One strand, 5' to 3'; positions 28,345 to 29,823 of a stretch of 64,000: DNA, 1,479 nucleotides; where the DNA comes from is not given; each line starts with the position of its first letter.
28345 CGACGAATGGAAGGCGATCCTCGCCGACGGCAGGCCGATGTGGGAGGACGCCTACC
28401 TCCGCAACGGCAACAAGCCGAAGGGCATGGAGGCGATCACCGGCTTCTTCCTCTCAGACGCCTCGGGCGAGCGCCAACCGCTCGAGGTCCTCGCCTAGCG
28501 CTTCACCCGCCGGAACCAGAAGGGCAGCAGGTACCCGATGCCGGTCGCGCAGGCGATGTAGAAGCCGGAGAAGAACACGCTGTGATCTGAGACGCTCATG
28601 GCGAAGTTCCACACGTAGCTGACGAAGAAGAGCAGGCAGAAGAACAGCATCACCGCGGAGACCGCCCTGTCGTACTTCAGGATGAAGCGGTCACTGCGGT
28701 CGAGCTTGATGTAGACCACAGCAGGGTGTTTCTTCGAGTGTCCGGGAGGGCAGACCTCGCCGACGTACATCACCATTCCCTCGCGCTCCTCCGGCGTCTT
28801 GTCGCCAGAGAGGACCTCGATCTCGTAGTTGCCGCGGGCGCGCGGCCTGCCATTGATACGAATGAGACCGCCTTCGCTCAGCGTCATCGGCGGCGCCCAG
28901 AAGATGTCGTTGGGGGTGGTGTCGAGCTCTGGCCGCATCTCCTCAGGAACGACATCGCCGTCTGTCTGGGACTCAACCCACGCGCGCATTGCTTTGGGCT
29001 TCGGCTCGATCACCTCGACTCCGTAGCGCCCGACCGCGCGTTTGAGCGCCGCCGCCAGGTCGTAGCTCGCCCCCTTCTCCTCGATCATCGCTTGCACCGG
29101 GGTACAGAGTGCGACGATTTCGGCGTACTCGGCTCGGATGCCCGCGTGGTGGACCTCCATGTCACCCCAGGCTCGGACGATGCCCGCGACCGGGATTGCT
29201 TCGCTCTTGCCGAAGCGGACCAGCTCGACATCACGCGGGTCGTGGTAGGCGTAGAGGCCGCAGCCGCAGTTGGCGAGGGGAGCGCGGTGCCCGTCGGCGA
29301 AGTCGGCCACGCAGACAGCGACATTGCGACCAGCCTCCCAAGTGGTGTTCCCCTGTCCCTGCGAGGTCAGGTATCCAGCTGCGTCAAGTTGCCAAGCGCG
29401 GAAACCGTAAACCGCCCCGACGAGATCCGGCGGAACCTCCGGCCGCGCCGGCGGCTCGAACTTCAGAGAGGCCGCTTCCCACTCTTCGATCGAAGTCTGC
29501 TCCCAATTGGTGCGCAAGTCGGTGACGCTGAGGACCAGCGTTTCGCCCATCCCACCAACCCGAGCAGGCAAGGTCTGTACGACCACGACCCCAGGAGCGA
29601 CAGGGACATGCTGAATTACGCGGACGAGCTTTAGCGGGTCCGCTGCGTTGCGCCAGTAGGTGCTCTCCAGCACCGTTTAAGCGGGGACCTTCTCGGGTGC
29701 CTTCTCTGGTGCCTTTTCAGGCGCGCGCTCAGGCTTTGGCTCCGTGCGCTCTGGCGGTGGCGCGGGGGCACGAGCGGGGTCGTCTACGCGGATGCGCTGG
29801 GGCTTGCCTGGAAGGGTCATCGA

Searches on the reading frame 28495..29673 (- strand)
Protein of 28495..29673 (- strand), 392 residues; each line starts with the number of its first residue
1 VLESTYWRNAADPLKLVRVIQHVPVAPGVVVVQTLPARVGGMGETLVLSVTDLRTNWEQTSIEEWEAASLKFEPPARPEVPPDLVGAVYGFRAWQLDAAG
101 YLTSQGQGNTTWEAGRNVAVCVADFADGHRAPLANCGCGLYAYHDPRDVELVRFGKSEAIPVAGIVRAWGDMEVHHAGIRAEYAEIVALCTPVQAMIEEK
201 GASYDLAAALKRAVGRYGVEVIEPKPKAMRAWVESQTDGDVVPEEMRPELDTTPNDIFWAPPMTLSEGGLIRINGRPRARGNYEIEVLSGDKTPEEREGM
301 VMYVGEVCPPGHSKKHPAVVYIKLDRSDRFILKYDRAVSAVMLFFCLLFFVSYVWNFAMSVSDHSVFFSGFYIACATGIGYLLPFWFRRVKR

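Call 6: search_protein_families(library=pfam, proteins=[window:28495-29673:-], max_evalue=1)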
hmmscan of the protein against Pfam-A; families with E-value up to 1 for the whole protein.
window:28495-29673:- (392 aa): 2 families
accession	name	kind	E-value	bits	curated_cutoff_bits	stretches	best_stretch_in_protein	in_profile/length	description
PF01349.22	Flavi_NS4B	-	0.086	12.7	25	0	154-210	14-71/248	Flavivirus non-structural protein NS4B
PF08127.18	Propeptide_C1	-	0.24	11.8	32.7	1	109-117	13-21/40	Peptidase family C1 propeptide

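Call 7: search_protein_families(library=phrogs, proteins=[window:28495-29673:-], max_evalue=0.1)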
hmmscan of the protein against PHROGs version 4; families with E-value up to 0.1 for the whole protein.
window:28495-29673:- (392 aa): 0 families

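Call 8: search_protein_families(library=ncbifam, proteins=[window:28495-29673:-], max_evalue=1)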
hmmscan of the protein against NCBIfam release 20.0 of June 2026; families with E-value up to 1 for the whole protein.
window:28495-29673:- (392 aa): 0 families

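Call 39: search_protein_families(library=padloc, proteins=[window:28495-29673:-], max_evalue=0.1)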
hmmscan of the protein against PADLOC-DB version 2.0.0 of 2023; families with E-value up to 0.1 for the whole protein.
window:28495-29673:- (392 aa): 0 families

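Call 65: search_dna_similar(query=window:28498-29673:-, collection=phages, mode=protein, max_evalue=0.01, max_rows=30)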
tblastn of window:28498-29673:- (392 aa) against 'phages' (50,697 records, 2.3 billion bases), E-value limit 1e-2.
Records with a match: 4; places in all: 4; records where one place covers at least 80% of the query: 0.
Best place of each record, by identity: <60% 4.
By first word of the organism name: Streptomyces 4.
By host as written in the record: Streptomyces sp. 5a 2; Streptomyces mirabilis NRRL B-2400 1; Streptomyces turgidiscabies 1.
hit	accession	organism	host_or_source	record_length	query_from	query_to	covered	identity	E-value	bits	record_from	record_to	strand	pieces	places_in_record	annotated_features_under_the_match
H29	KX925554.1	Streptomyces phage BRock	Streptomyces sp. 5a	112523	87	189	26%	31.8%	1e-4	50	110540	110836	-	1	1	hypothetical protein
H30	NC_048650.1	Streptomyces phage BRock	Streptomyces sp. 5a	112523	87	189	26%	31.8%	1e-4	50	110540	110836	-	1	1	hypothetical protein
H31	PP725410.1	Streptomyces phage GiJojo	Streptomyces mirabilis NRRL B-2400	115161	87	189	26%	31.5%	4e-5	52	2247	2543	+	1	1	5: hypothetical protein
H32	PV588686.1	Streptomyces phage pSt2308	Streptomyces turgidiscabies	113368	87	189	26%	30.6%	2e-5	53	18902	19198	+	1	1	hypothetical protein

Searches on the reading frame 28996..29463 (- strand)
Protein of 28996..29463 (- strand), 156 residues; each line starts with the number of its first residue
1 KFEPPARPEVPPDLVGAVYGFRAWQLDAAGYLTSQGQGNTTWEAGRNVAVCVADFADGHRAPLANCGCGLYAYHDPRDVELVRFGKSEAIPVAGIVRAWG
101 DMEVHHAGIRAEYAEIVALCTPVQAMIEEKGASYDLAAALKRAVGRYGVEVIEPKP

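Call 76: predict_structure(alignment_id=A6)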
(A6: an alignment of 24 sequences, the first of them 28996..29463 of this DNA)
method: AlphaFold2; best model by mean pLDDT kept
length: 156 residues; sequences in the alignment: 24
mean_pLDDT: 79.5   pTM: 0.77
mean pLDDT of the five models: 79.5, 78.8, 77.7, 77.7, 77.1
residues with pLDDT >= 90: 43; 70-90: 80; 50-70: 22; < 50: 11
segments of 3 or more residues with pLDDT < 50: 1-4, 6-10
pLDDT, mean of each block of 10 residues (from residue 1): 47 74 89 81 91 62 80 87 71 92 89 93 83 85 78 62
secondary structure, 60 per line:
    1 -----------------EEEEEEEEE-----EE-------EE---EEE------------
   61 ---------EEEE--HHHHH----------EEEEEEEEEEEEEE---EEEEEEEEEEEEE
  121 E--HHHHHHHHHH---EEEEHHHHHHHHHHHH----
elements in order: E18-26 E46-48 E70-73 H76-80 E91-104 E108-121 H124-133 E137-140 H141-152

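Call 106: find_related_loci(query=A8, collection=viral_contigs, flank=3000)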
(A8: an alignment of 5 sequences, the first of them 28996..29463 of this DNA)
Query A8 (156 aa) in viral_contigs; peptide patterns used: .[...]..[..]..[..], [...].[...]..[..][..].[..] (x = any residue, [..] = any of these).
26 stretches matched a pattern; 4 encode a relative of the query (tblastn E <= 1e-3); 4 distinct loci.
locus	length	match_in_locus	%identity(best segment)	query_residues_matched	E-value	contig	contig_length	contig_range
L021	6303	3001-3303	34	20-119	1e-11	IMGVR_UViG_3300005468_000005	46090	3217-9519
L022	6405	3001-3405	28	1-136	4e-10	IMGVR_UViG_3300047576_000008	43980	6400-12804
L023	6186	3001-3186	37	48-114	1e-7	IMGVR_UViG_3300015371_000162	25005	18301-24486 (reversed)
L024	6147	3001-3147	37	66-114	1e-5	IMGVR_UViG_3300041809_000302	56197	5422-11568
